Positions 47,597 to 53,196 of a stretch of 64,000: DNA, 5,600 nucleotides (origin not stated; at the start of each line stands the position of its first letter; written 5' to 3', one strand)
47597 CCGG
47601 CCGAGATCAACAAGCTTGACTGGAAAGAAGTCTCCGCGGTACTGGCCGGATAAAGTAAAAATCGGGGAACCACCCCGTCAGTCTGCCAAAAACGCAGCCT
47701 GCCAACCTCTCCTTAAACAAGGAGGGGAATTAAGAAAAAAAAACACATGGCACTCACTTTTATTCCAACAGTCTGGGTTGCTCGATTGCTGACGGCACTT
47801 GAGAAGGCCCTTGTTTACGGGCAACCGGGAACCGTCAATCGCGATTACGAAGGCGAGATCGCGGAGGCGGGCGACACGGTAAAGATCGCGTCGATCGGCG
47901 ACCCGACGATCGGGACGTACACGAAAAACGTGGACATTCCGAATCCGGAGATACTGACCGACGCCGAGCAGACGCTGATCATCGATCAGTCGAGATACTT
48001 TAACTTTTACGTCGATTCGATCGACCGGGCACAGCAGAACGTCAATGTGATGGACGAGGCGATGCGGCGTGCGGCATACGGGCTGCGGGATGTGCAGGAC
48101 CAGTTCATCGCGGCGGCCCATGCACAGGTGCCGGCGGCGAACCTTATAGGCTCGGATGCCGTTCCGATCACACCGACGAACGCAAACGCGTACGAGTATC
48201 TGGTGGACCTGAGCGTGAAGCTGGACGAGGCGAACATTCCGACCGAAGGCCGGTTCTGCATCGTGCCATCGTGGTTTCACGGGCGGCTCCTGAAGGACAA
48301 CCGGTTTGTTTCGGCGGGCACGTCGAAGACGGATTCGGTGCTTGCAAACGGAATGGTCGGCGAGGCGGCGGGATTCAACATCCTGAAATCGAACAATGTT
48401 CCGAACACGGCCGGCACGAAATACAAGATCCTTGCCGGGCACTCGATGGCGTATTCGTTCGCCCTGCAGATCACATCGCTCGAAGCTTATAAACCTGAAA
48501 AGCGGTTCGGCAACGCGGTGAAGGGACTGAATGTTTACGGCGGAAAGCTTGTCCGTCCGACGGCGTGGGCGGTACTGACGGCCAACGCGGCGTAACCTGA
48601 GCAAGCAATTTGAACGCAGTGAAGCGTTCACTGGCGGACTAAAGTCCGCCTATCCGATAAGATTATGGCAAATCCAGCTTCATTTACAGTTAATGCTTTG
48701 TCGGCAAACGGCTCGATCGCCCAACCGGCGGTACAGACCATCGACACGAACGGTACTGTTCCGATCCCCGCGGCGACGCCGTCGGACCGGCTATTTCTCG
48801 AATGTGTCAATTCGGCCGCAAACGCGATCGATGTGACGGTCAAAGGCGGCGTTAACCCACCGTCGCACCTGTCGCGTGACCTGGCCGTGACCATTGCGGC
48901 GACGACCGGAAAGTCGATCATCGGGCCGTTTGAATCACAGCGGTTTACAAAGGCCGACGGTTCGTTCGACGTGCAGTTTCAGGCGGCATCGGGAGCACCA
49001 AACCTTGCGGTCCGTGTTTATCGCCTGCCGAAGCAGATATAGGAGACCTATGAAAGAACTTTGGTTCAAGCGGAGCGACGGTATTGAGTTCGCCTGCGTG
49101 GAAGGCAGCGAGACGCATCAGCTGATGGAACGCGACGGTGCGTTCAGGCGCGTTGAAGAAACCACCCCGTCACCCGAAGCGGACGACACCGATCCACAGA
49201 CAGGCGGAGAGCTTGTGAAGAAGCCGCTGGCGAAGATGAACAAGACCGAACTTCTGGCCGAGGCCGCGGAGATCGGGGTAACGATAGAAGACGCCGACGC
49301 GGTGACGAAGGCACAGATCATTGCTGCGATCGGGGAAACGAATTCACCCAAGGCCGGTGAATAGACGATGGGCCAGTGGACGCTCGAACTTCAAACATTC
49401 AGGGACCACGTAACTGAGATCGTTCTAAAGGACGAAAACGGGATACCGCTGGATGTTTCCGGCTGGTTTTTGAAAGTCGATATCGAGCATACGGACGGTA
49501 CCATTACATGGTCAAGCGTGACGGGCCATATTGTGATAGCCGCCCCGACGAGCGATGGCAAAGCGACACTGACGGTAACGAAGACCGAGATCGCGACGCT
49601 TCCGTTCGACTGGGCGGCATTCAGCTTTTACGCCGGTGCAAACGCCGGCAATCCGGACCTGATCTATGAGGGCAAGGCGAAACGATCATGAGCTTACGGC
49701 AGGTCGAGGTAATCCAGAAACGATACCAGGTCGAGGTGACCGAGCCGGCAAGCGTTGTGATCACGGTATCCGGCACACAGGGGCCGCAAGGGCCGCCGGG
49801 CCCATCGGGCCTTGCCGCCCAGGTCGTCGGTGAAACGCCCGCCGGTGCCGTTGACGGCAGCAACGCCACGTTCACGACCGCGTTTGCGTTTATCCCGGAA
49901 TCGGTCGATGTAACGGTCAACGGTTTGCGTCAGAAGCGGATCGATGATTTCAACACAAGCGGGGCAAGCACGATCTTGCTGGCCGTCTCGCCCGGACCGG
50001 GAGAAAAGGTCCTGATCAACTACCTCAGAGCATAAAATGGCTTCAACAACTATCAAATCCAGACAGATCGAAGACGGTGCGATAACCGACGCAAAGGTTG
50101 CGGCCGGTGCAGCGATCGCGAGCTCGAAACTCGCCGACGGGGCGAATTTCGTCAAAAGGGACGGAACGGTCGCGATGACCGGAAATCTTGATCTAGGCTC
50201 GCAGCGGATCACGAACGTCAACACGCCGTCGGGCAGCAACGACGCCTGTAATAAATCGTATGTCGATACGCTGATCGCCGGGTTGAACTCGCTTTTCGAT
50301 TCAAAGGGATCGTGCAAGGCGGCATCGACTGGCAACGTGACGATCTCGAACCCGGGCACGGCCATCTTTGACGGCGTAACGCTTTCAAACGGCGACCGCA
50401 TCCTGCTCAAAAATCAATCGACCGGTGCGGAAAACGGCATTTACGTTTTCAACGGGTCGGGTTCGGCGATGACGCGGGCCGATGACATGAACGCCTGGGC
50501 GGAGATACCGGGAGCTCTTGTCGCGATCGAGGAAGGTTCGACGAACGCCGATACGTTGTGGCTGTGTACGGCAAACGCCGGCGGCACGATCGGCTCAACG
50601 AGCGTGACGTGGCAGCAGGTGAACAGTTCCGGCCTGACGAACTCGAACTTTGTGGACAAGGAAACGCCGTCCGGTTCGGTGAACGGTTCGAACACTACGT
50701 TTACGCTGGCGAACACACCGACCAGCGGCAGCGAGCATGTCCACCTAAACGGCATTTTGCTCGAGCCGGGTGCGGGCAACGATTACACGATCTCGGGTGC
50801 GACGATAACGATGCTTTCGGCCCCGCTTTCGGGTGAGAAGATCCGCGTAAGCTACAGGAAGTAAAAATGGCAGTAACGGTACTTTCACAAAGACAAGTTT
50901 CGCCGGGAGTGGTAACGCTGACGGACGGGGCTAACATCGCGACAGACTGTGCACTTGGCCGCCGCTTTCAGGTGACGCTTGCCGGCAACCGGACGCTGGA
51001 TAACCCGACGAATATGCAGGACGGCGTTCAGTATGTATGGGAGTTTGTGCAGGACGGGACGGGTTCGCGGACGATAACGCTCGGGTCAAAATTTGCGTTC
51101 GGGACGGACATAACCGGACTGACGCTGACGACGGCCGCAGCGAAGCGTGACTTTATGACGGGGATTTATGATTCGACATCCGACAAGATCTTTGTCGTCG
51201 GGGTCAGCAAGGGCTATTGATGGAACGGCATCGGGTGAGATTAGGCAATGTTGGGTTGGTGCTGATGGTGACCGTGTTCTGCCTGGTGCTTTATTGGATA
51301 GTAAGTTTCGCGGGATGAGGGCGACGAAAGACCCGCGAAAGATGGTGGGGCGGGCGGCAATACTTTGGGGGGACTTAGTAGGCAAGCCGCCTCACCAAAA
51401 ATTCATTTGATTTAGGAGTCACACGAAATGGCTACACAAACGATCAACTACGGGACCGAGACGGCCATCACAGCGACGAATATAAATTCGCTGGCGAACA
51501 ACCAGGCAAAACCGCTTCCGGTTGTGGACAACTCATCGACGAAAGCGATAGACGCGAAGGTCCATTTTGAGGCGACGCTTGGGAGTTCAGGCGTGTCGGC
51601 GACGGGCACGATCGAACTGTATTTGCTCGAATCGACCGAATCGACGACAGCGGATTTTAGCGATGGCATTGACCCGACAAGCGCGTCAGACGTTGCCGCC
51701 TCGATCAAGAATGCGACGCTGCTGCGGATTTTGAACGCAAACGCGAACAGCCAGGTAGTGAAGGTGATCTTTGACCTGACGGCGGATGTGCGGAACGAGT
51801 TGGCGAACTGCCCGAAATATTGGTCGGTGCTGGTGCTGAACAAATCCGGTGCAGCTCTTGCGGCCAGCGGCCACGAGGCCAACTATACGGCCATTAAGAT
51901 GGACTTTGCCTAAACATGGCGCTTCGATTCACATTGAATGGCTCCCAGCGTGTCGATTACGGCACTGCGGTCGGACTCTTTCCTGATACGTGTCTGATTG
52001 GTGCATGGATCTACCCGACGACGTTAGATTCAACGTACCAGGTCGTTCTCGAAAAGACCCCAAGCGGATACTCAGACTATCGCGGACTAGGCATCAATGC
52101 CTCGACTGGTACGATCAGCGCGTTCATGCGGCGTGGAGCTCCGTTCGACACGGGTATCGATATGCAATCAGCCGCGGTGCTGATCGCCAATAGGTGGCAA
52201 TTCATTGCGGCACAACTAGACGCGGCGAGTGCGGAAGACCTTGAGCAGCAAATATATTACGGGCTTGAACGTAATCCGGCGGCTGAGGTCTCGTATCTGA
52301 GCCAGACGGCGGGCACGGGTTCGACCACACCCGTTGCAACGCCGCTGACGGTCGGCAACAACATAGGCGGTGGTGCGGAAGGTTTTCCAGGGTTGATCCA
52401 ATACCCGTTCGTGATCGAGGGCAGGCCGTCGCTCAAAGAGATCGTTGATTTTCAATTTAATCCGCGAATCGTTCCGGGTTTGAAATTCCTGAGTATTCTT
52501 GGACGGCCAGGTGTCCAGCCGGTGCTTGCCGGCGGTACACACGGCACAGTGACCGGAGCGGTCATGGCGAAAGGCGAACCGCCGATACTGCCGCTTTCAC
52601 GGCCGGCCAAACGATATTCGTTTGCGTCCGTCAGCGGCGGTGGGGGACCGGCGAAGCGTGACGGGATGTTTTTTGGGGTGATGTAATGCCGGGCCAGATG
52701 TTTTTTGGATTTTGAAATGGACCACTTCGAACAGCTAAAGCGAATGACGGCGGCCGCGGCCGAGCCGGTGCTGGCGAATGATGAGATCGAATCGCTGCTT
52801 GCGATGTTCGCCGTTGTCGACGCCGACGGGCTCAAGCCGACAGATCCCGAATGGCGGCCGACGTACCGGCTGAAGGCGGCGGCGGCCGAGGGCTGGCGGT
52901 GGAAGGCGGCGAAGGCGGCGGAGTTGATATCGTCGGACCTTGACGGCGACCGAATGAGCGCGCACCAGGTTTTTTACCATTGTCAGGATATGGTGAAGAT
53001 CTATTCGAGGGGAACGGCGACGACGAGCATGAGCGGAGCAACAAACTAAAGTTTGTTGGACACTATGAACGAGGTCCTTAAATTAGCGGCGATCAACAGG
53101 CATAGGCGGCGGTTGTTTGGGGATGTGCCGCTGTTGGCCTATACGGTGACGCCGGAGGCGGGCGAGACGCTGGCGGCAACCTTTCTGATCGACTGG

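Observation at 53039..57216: The same palindrome sits exactly on stop/start junctions of five tail-module genes, with the upstream stop codon inside the element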

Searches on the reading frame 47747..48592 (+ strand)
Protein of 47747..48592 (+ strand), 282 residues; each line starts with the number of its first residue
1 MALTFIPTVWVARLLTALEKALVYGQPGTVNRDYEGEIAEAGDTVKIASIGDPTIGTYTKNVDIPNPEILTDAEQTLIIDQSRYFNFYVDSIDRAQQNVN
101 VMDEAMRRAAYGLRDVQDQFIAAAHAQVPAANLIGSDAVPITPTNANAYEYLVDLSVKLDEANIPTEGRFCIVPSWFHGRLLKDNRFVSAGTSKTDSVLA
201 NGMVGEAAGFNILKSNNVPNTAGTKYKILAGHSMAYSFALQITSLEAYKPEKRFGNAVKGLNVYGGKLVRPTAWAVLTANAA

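Call 16: search_protein_families(library=phrogs, proteins=[window:47747-48592:+], max_evalue=0.001)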
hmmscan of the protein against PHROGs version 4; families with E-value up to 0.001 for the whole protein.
window:47747-48592:+ (282 aa): 5 families
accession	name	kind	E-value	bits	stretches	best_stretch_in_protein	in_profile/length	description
phrog_267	-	head and packaging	9e-70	236.9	1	3-281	38-327/410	major head protein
phrog_283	-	head and packaging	1.1e-21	78.6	1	3-226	3-227/385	major head protein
phrog_422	-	head and packaging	3.7e-09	37.4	1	41-214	39-210/297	major head protein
phrog_3437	-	head and packaging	9.8e-06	26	1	119-240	131-250/294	major head protein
phrog_1357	-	head and packaging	3.4e-05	24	1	99-225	133-267/356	major head protein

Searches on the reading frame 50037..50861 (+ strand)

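Call 18: search_protein_families(library=phrogs, proteins=[window:50037-50861:+], max_evalue=0.001)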
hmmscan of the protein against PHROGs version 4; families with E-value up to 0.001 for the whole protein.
window:50037-50861:+ (275 aa): 16 families
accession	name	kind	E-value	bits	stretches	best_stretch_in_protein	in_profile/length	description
phrog_2647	-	head and packaging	1.7e-46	159.9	1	41-209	69-240/336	head decoration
phrog_27782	-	unknown function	9.1e-37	128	1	17-199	97-274/644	-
phrog_30390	-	unknown function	3.6e-28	99.4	2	107-201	545-645/766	-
phrog_11518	-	tail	6.6e-23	81.9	1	73-217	149-283/812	tail fiber protein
phrog_16867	-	unknown function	1.2e-15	58.1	1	55-205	40-188/631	-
phrog_14570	-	unknown function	1.6e-15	57.8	1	72-196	151-273/540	-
phrog_24595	-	head and packaging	8.3e-15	56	1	65-202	22-153/325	virion structural protein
phrog_2824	-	head and packaging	8.8e-14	51.4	1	88-202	931-1042/1151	virion structural protein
phrog_17264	-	unknown function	2.8e-13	50.8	1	95-197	3-101/147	-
phrog_18673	-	tail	1.3e-05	25.5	1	215-269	22-81/373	tail fiber protein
phrog_2710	-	tail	1.9e-05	24.3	0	47-84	128-165/781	tail fiber protein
phrog_14824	-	unknown function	1.9e-05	24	1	75-165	4-95/719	-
phrog_25848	-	tail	7.9e-05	22.1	1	34-79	205-250/598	tail fiber protein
phrog_2012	-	tail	0.0001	23.2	1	5-36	141-172/212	minor tail protein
phrog_16122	-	head and packaging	0.00014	22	1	44-88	162-207/526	virion structural protein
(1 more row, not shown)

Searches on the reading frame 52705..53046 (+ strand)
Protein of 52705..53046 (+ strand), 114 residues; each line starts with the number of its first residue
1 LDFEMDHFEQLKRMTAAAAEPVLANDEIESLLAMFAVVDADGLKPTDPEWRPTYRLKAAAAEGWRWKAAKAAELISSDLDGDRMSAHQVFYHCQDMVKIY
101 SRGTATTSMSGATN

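Call 16: search_protein_families(library=phrogs, proteins=[window:52705-53046:+], max_evalue=0.001)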
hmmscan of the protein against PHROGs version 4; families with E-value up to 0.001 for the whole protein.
window:52705-53046:+ (114 aa): 0 families
